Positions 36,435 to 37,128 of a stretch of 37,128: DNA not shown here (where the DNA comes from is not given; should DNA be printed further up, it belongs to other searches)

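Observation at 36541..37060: AT-rich cargo ORF for a secreted protein between mom and the right end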

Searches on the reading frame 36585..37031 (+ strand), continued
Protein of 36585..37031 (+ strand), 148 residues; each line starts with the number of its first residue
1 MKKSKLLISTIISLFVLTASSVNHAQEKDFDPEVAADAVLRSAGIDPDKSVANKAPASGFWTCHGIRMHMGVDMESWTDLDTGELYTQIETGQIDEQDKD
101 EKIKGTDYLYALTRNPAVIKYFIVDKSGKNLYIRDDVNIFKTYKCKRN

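Call 57: find_encoding_contigs(protein=P0009, flank=5000, max_places=2)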
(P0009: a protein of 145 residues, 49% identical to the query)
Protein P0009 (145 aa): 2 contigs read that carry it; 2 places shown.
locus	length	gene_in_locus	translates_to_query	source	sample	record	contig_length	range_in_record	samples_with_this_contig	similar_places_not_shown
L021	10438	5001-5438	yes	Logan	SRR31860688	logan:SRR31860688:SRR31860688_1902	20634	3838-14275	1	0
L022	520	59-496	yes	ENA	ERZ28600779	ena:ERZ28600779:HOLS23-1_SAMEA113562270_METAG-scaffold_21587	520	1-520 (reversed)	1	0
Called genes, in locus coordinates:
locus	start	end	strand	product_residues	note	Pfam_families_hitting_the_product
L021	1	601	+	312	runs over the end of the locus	PF07728:AAA_5 (faint), PF13401:AAA_22, PF09077:Phage-MuB_C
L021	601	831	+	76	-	PF26843:Kil_protein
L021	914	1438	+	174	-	PF07352:Phage_Mu_Gam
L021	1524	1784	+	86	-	-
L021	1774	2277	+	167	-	-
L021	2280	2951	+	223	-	PF25754:Gp11_C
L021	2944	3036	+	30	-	-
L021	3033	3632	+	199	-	-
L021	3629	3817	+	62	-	-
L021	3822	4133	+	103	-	-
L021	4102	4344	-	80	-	-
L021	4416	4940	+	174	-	PF06252:GemA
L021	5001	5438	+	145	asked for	-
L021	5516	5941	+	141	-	PF08765:Mor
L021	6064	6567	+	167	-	PF00959:Phage_lysozyme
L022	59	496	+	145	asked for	-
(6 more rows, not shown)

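Call 58: find_encoding_contigs(protein=P0002, flank=5000, max_places=3)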
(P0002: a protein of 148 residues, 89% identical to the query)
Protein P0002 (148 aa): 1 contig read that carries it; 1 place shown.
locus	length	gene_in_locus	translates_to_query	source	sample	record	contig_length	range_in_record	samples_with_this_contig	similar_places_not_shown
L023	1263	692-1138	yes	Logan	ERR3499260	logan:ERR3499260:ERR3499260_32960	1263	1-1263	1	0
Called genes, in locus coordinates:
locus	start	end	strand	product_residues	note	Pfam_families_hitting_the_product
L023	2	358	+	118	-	?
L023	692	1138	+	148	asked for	-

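Call 68: search_solved_structures(query=A2, max_evalue=10)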
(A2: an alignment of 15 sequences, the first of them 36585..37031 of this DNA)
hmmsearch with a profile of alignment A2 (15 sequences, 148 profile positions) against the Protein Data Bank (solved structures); distinct sequences matched with E-value up to 10: 1.
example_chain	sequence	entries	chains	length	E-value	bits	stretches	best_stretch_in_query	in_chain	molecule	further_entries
4obm_A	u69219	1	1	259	0.33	14.4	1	76-135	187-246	Uncharacterized protein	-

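Call 69: search_protein_families(library=pfam, alignment_id=A2, max_evalue=5)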
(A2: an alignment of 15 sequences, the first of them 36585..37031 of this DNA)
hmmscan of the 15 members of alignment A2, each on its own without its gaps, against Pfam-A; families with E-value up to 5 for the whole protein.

A. member 1, window:36585-37031:+ (148 aa): 0 families

B. families by the number of members that match (of 15 scanned): 4 families
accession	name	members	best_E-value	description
PF22832.1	PsaO_TMD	1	0.0063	PsaO transmembrane domain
PF00457.24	Glyco_hydro_11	1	0.12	Glycosyl hydrolases family 11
PF06165.18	GH94_b-supersand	1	0.12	Glycosyl hydrolase 94, supersandwich domain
PF14339.12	DUF4394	1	0.13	Domain of unknown function (DUF4394)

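Call 75: search_dna_similar(query=window:36585-37031:+, collection=phages, mode=protein, max_rows=40, max_evalue=0.001)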
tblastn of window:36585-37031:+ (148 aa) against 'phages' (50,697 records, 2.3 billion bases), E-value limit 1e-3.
Records with a match: 5; places in all: 5; records where one place covers at least 80% of the query: 5.
Best place of each record, by identity: >=99% 5.
By first word of the organism name: Escherichia 3; Yersinia 2.
By host as written in the record: Escherichia coli 2; Yersinia pestis EV76-CN 2; - 1.
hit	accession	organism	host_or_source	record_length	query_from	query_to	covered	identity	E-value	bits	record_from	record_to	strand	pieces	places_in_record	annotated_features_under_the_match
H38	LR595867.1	Escherichia virus Mu_3F6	-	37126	1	148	100%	99.3%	3e-95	305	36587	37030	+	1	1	hypothetical protein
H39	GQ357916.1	Escherichia phage D108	Escherichia coli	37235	1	148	100%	99.3%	3e-95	305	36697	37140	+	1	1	56: D108-specific protein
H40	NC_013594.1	Escherichia phage D108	Escherichia coli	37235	1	148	100%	99.3%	3e-95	305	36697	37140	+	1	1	56: D108-specific protein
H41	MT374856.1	Yersinia phage vB_YpM_23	Yersinia pestis EV76-CN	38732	1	148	100%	99.3%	3e-95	305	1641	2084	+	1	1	hypothetical protein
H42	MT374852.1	Yersinia phage vB_YpM_3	Yersinia pestis EV76-CN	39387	1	148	100%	99.3%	3e-95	305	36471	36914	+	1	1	hypothetical protein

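Call 77: find_related_loci(query=A3, collection=viral_contigs, flank=3000)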
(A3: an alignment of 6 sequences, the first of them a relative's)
Query A3 (169 aa) in viral_contigs; peptide patterns used: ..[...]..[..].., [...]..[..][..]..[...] (x = any residue, [..] = any of these).
83 stretches matched a pattern; 61 encode a relative of the query (tblastn E <= 1e-3); 61 distinct loci.
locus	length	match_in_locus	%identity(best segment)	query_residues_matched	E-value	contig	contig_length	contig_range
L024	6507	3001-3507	100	1-169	7e-113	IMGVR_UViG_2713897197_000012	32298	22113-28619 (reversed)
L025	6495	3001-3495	96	4-168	2e-105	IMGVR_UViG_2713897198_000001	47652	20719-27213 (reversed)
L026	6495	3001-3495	88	4-168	1e-95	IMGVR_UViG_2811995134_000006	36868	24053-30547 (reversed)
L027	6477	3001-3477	68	4-166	1e-69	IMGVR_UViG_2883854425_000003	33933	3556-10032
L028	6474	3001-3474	57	3-164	1e-59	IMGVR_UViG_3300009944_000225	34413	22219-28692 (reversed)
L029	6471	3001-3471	58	1-153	8e-57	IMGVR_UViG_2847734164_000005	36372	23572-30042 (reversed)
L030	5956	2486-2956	58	1-153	8e-57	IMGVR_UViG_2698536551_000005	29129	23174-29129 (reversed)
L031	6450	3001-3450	57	4-152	2e-54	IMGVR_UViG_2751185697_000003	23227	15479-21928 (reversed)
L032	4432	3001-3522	49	6-168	1e-50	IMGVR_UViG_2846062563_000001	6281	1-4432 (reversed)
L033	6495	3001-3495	48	7-169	3e-46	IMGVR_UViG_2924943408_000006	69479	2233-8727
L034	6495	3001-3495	48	4-167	2e-45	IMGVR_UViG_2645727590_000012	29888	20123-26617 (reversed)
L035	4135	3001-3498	53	4-168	6e-45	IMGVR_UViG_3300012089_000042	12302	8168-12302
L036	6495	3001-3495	51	4-166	1e-44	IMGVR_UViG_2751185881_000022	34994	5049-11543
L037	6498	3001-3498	52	2-166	1e-43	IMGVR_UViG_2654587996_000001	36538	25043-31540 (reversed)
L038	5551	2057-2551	51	3-166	1e-43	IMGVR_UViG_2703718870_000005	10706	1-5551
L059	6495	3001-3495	42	4-167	6e-38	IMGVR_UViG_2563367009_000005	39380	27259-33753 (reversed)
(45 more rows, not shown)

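Call 84: search_dna_similar(query=window:36585-37031:+, collection=plasmids, mode=protein, max_evalue=0.001, max_rows=20)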
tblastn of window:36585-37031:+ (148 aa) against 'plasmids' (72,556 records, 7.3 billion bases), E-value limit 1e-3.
No match.

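Call 102: find_encoding_contigs(protein=P0001, flank=4000, max_places=4)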
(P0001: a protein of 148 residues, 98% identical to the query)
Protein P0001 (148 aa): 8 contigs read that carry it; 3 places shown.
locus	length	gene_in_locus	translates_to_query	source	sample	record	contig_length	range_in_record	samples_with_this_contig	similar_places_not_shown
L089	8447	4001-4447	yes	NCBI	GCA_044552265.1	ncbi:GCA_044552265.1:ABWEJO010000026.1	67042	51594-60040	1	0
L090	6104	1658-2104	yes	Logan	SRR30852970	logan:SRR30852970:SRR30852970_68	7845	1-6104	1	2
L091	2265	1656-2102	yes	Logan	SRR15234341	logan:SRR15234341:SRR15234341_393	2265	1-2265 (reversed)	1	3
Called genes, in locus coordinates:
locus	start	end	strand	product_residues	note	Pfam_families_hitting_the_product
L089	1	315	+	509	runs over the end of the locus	PF03406:Phage_fiber_2, PF21446:Gp34_trimer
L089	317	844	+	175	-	PF02413:Caudo_TAP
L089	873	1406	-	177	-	PF02413:Caudo_TAP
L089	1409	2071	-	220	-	PF12604:gp37_C (faint)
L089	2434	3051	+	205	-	PF00239:Resolvase, PF02796:HTH_7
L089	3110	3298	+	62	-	PF10122:Zn_ribbon_Com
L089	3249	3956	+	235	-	PF25680:Mom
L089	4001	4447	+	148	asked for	-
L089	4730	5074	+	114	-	PF11367:Tail_completion_gp17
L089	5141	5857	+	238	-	PF06199:Phage_tail_2 (faint), PF07679:I-set (weak), PF13895:Ig_2 (weak), PF13927:Ig_3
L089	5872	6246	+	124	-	PF06222:Phage_TAC_1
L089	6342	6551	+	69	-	PF06223:Phage_tail_T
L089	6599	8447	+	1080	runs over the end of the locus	PF20155:TMP_3, PF06120:Phage_HK97_TLTM, PF09718:Tape_meas_lam_C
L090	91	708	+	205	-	PF00239:Resolvase, PF02796:HTH_7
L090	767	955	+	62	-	PF10122:Zn_ribbon_Com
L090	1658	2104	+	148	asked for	-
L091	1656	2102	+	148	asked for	-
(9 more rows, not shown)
